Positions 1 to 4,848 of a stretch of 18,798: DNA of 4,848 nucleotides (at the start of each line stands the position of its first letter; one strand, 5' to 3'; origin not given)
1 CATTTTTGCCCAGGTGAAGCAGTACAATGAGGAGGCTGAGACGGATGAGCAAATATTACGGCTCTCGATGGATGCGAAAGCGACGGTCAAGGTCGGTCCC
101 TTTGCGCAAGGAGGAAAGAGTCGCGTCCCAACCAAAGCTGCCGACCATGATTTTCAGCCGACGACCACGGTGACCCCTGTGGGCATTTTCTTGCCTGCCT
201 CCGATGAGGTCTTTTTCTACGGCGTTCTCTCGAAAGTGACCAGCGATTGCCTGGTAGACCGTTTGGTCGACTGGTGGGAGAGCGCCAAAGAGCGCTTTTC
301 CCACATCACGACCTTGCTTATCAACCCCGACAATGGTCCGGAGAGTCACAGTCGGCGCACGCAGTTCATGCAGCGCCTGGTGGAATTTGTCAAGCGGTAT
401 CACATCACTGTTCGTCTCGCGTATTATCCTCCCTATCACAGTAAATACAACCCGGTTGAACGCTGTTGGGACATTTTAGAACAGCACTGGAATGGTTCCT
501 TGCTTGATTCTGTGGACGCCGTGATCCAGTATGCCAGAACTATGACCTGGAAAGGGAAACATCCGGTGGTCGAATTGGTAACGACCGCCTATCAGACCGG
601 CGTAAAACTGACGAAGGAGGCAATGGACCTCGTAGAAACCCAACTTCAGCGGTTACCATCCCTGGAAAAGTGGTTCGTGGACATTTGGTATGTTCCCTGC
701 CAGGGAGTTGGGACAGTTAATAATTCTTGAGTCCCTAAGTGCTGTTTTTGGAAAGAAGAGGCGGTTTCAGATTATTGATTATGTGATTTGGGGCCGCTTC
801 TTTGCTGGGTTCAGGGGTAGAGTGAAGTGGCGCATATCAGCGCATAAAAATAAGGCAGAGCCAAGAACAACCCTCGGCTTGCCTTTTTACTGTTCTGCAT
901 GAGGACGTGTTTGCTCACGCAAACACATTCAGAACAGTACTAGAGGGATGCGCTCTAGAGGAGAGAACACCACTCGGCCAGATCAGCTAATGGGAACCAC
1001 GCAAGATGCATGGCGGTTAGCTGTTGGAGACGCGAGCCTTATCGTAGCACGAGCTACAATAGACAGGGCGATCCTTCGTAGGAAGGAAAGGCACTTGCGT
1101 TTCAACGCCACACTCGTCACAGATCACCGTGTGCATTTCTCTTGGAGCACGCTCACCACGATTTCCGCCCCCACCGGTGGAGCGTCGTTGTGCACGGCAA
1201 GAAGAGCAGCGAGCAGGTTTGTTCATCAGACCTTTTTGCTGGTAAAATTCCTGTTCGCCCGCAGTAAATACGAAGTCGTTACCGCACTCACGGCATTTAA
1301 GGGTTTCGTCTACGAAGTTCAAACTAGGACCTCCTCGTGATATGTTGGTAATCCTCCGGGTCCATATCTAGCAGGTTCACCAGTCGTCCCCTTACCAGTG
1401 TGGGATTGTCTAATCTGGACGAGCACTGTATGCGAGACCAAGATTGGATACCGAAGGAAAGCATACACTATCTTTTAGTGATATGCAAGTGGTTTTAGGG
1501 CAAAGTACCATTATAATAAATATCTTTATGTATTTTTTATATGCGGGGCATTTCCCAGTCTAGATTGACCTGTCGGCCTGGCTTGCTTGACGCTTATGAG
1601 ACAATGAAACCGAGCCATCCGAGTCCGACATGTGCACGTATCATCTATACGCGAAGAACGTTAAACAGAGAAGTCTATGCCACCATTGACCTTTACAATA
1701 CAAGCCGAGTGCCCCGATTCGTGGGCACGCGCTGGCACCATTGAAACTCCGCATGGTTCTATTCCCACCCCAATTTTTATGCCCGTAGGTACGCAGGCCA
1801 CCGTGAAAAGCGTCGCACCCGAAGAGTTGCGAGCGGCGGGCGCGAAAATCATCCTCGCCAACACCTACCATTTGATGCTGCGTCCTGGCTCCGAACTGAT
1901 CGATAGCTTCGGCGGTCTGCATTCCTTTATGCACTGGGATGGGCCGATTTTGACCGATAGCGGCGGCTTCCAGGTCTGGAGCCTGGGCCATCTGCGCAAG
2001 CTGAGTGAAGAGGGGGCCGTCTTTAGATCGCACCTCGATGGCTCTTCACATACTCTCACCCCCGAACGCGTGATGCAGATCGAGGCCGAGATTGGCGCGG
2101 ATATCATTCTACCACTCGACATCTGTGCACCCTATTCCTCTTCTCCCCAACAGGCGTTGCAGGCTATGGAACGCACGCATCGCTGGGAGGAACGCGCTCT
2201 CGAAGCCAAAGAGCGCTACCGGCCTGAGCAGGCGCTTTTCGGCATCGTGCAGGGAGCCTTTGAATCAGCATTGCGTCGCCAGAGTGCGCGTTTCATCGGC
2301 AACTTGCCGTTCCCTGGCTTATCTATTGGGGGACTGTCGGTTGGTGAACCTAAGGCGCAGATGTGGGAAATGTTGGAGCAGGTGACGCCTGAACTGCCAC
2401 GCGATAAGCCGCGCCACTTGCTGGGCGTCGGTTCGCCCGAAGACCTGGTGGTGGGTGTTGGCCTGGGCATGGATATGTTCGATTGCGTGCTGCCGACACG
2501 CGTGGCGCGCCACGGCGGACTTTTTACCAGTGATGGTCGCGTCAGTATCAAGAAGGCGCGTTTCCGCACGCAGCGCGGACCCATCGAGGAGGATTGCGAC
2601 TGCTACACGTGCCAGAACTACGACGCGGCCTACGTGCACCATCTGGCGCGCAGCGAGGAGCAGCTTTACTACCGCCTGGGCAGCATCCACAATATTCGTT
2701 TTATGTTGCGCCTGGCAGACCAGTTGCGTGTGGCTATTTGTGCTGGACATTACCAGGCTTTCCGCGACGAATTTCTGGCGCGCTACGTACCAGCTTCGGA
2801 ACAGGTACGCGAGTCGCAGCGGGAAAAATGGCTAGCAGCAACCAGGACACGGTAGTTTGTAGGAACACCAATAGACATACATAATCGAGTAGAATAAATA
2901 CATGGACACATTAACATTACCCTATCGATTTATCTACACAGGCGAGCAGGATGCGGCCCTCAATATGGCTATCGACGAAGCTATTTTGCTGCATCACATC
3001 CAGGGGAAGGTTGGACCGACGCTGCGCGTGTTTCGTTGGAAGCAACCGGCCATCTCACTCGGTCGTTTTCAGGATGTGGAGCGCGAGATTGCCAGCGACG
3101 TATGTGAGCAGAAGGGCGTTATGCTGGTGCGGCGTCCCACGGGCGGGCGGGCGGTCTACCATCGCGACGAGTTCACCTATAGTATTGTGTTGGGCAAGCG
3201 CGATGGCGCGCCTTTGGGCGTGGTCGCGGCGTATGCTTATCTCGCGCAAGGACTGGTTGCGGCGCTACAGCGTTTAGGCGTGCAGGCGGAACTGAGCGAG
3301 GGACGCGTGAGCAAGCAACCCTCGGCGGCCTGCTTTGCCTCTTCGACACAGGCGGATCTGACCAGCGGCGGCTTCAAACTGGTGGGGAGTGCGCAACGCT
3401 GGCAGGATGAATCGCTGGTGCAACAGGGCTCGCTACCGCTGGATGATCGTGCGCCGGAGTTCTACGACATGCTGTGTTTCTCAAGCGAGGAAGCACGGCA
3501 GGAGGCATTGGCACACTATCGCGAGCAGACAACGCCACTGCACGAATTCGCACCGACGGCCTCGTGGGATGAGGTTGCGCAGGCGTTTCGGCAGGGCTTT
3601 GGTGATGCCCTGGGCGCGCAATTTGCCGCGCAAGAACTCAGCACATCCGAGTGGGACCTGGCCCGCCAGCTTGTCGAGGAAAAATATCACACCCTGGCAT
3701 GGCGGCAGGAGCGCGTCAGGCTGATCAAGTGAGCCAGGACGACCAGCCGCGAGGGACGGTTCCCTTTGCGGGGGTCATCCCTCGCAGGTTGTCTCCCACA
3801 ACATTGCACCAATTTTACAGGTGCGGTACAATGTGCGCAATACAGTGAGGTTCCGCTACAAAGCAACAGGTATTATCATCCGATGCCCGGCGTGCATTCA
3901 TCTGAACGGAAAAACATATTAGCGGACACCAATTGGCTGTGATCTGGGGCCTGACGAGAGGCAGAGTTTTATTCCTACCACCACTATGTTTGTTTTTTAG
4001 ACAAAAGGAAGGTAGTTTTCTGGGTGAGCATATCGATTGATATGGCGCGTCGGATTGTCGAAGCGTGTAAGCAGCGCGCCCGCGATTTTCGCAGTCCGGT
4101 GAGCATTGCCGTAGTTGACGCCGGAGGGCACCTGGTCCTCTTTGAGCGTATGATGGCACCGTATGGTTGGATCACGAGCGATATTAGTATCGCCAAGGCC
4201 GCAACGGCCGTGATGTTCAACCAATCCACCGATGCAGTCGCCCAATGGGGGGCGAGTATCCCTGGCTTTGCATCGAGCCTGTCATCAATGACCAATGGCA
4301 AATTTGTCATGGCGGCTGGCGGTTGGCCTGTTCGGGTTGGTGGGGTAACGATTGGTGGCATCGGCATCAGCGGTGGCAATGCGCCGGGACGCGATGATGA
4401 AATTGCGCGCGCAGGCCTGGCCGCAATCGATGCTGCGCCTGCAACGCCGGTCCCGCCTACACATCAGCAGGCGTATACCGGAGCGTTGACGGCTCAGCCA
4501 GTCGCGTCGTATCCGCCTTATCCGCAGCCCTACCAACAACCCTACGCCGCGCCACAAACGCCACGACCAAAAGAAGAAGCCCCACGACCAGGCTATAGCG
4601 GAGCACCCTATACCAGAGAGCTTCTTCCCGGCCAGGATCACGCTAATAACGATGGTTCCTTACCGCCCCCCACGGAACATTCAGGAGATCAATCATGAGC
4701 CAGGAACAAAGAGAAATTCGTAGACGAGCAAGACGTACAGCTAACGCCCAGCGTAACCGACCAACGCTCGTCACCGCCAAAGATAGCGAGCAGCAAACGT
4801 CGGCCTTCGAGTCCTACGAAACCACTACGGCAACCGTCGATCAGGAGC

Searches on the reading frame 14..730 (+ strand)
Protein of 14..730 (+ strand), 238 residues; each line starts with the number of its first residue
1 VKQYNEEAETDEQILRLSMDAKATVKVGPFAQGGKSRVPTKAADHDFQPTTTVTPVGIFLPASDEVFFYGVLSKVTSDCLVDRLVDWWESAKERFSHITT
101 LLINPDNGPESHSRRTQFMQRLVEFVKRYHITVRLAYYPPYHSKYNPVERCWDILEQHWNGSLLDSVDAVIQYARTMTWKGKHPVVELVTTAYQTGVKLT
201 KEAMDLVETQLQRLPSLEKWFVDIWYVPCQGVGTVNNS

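Call 92: search_protein_families(library=pfam, proteins=[window:14-730:+], max_evalue=0.001)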
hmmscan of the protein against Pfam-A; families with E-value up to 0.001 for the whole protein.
window:14-730:+ (238 aa): 2 families
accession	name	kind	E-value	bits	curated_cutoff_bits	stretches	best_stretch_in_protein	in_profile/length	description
PF07592.17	DDE_Tnp_ISAZ013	-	8.4e-58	196.2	26.9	1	3-224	79-306/308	Rhodopirellula transposase DDE domain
PF13358.12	DDE_3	-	4.6e-06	27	28.6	1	122-169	96-144/146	DDE superfamily endonuclease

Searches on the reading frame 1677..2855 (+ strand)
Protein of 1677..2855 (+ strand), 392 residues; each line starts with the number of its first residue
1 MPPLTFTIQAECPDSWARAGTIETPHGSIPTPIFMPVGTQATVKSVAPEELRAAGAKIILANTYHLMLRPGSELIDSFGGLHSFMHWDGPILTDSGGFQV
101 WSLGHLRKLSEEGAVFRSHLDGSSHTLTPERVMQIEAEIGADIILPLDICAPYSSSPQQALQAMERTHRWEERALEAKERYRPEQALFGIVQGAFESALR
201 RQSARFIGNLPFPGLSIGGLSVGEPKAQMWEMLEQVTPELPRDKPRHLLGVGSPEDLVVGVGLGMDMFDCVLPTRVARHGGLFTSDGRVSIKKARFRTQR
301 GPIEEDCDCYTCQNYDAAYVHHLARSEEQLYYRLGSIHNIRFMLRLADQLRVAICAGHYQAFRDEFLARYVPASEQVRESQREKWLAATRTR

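Call 92: search_protein_families(library=pfam, proteins=[window:1677-2855:+], max_evalue=0.001)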
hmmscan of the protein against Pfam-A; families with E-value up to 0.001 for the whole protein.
window:1677-2855:+ (392 aa): 1 family
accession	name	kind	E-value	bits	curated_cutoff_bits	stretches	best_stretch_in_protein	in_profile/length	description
PF01702.25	TGT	-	8e-150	499.3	26.3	1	15-370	2-355/357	Queuine tRNA-ribosyltransferase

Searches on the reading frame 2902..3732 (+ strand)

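Call 92: search_protein_families(library=pfam, proteins=[window:2902-3732:+], max_evalue=0.001)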
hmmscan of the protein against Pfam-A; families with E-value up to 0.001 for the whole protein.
window:2902-3732:+ (276 aa): 2 families
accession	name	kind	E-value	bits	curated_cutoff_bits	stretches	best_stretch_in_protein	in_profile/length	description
PF21948.1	LplA-B_cat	-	3.7e-36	125.4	27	1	17-233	1-199/200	Lipoyl protein ligase A/B catalytic domain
PF03099.24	BPL_LplA_LipB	-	1.4e-11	44.9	21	1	54-178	2-128/133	Biotin/lipoate A/B protein ligase family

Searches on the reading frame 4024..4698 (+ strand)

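Call 5: search_protein_families(library=pfam, proteins=[window:4024-4698:+], max_evalue=0.01)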
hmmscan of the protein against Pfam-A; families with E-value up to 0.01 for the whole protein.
window:4024-4698:+ (224 aa): 1 family
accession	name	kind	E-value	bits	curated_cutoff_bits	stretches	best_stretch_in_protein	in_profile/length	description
PF03928.20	HbpS-like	-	1.1e-28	100.3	25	1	4-133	2-128/128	Haem degrading protein HbpS-like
